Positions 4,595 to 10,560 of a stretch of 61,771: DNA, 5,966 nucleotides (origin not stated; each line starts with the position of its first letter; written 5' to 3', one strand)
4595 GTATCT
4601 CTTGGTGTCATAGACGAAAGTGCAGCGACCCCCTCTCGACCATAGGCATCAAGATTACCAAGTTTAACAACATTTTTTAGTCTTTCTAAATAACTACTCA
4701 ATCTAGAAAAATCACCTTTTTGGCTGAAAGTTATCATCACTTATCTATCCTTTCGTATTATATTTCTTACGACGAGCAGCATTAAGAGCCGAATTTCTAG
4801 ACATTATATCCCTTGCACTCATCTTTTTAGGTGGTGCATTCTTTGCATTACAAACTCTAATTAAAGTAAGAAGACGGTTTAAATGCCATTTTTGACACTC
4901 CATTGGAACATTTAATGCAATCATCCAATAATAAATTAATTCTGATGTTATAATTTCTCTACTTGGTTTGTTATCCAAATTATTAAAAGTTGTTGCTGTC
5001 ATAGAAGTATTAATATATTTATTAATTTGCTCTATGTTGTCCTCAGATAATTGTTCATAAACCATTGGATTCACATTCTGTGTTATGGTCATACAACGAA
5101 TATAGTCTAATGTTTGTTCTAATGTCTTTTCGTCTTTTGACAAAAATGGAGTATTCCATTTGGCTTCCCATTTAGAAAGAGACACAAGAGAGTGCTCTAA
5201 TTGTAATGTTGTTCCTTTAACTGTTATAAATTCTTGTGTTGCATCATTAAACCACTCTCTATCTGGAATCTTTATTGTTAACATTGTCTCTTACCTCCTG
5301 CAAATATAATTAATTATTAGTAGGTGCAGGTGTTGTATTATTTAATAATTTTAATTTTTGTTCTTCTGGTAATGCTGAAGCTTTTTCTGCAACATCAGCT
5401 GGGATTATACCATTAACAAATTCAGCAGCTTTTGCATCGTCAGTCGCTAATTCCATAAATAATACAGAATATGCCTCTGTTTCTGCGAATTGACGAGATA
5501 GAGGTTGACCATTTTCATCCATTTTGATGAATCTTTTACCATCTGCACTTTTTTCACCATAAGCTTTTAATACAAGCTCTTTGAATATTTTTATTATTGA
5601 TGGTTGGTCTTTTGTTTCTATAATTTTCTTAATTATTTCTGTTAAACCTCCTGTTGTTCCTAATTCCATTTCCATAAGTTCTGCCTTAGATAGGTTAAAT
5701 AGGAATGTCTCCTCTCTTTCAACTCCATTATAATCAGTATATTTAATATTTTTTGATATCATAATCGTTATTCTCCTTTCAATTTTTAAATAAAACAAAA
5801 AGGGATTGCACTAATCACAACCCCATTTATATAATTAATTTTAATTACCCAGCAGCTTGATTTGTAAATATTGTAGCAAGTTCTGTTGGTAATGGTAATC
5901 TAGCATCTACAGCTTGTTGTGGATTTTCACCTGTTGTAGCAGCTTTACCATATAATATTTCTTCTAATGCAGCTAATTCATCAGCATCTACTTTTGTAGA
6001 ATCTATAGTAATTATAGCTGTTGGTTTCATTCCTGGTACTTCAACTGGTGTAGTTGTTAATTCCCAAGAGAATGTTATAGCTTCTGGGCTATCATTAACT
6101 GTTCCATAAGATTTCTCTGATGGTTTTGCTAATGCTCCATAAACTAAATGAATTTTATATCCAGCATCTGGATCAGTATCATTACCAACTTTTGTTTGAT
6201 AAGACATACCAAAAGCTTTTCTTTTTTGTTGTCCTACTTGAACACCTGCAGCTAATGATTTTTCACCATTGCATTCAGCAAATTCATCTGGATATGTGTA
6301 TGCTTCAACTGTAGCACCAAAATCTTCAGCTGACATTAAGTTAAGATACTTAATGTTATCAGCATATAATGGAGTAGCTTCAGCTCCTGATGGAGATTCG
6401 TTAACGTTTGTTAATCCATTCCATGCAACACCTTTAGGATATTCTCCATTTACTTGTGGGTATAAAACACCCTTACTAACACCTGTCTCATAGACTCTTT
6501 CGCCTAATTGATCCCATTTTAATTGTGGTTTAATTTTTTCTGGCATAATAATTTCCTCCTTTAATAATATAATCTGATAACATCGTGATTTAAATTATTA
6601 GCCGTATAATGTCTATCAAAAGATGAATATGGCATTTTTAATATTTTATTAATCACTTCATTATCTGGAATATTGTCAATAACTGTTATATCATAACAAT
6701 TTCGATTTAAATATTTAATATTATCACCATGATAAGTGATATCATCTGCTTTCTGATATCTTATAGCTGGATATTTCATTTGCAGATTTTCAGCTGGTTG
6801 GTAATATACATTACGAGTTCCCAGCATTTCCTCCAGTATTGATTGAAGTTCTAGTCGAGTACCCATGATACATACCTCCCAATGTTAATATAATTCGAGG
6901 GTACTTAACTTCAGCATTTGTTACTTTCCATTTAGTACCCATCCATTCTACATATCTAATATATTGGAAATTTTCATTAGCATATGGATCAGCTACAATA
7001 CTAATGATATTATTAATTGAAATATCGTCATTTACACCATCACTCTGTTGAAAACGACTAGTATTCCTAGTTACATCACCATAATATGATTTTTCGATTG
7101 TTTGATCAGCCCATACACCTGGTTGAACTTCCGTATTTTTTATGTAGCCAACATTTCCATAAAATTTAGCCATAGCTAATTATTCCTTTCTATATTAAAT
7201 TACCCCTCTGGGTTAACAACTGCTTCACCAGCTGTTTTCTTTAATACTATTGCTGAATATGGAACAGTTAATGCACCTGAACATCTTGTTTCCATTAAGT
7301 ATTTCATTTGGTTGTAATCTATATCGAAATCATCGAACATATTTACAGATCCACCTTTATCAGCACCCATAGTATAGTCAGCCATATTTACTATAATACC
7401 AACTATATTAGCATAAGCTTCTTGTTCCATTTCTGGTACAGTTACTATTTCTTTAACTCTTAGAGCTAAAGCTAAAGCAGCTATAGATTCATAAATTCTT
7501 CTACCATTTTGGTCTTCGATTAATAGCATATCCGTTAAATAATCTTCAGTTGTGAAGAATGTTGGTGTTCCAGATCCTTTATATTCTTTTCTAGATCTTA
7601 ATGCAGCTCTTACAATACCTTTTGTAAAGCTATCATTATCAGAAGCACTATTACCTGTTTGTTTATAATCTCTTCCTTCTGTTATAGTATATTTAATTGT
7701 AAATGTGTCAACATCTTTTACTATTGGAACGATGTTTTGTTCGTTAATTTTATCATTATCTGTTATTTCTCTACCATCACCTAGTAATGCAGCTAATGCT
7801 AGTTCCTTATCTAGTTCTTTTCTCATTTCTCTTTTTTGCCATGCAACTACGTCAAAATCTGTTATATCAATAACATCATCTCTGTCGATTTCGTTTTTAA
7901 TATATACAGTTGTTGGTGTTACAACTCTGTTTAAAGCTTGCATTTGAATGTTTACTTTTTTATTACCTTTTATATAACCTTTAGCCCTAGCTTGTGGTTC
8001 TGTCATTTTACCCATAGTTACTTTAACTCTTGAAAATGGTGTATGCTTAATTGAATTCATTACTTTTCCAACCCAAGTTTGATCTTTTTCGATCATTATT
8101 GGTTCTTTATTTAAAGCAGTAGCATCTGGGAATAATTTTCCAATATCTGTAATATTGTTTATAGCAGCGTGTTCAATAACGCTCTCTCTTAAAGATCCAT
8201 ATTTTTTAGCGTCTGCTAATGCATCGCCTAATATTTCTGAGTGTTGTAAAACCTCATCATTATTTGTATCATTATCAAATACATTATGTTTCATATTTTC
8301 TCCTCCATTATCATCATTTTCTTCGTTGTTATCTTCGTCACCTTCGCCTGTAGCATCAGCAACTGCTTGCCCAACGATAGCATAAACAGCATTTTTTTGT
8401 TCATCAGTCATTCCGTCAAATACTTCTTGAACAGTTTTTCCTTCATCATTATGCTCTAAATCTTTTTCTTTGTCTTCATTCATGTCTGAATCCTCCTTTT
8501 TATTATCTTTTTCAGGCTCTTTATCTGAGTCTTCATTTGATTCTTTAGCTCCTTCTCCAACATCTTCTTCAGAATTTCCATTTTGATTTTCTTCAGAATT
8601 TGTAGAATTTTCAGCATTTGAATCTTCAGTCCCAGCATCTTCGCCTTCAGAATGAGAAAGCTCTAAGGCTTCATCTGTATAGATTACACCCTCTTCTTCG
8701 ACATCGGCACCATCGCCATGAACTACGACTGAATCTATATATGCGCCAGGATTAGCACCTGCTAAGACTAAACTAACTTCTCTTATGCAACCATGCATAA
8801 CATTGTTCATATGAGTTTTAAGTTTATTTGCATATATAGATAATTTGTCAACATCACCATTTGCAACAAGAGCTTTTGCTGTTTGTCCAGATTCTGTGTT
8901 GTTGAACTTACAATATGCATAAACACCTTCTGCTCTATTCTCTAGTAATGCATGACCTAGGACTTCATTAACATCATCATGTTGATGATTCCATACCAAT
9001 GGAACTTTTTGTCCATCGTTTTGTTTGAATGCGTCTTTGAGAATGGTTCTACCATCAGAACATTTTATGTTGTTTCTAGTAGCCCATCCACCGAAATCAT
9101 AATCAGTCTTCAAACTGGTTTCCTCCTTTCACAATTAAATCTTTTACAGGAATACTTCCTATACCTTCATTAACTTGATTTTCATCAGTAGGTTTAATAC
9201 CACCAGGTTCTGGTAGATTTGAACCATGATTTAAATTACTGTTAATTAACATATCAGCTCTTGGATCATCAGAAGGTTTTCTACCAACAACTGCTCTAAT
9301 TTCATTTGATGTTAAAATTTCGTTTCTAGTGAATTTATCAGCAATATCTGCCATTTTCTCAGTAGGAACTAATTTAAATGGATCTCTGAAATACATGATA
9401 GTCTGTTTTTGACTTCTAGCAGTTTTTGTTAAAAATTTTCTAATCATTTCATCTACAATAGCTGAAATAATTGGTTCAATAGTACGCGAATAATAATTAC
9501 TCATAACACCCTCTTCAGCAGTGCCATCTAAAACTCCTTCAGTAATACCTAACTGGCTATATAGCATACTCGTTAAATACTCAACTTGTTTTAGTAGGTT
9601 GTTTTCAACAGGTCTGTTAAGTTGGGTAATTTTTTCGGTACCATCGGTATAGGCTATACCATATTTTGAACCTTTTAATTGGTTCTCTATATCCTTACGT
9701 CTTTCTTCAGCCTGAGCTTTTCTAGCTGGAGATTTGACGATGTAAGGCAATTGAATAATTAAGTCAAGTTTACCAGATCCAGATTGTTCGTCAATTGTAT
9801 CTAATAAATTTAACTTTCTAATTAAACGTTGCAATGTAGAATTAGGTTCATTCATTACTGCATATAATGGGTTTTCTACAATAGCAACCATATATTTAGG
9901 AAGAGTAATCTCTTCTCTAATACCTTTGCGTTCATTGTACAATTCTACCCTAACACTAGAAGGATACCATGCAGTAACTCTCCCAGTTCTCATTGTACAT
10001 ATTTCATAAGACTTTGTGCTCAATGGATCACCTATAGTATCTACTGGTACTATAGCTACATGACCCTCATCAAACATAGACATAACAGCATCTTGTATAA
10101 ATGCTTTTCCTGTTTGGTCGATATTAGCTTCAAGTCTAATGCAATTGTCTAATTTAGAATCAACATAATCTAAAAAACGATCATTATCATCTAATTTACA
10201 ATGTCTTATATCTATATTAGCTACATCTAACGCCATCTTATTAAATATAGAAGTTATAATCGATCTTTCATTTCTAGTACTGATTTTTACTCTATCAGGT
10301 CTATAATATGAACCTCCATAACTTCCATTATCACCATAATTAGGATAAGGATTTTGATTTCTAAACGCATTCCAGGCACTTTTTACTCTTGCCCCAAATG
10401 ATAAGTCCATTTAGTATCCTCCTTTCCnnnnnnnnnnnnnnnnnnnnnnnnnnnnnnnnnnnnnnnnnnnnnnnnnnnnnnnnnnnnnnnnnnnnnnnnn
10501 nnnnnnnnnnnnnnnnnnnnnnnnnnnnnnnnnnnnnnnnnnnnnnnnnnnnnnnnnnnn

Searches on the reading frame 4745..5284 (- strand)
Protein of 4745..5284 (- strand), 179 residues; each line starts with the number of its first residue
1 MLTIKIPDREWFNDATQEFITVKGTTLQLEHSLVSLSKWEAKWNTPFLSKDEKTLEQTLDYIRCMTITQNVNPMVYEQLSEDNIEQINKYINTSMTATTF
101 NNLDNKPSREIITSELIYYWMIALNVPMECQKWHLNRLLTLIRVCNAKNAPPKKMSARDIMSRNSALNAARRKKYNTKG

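Call 70: search_protein_families(library=phrogs, proteins=[window:4745-5284:-], max_evalue=0.001)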
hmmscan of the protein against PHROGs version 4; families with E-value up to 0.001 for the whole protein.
window:4745-5284:- (179 aa): 1 family
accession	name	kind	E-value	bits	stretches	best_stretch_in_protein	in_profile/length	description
phrog_4338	-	unknown function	3.8e-79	265.4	1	1-179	1-180/180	-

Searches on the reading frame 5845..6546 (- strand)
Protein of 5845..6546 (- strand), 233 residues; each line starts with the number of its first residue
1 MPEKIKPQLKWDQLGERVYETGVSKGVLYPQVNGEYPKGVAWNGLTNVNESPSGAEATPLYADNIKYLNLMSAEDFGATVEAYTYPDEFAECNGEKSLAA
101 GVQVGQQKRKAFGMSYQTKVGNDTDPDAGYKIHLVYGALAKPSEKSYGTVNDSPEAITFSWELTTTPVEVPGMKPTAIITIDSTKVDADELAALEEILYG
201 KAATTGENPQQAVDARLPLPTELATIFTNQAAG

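Call 70: search_protein_families(library=phrogs, proteins=[window:5845-6546:-], max_evalue=0.001)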
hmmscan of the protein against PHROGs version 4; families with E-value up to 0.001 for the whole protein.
window:5845-6546:- (233 aa): 3 families
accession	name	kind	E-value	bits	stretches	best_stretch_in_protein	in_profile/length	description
phrog_2645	-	tail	6.2e-103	344.7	1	8-230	3-218/270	major tail protein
phrog_2634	-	tail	3.8e-08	34.3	1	19-170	10-166/213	major tail protein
phrog_88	-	tail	5.4e-05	23.7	1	37-209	44-215/291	major tail protein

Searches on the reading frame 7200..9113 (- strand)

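Call 51: search_protein_families(library=phrogs, proteins=[window:7200-9113:-], max_evalue=0.001)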
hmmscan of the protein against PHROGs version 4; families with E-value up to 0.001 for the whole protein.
window:7200-9113:- (637 aa): 1 family
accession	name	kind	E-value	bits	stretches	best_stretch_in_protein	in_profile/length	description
phrog_3270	-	head and packaging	9.4e-208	692.6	1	2-634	2-576/603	head maturation protease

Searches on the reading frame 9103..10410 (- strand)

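Call 51: search_protein_families(library=phrogs, proteins=[window:9103-10410:-], max_evalue=0.001)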
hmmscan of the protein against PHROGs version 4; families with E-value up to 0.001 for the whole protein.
window:9103-10410:- (435 aa): 2 families
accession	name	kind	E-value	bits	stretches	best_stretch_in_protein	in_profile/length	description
phrog_12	-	head and packaging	5.7e-47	162.1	1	13-411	58-446/646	portal protein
phrog_5929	-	head and packaging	6.8e-05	23.3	1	300-389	106-194/228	portal protein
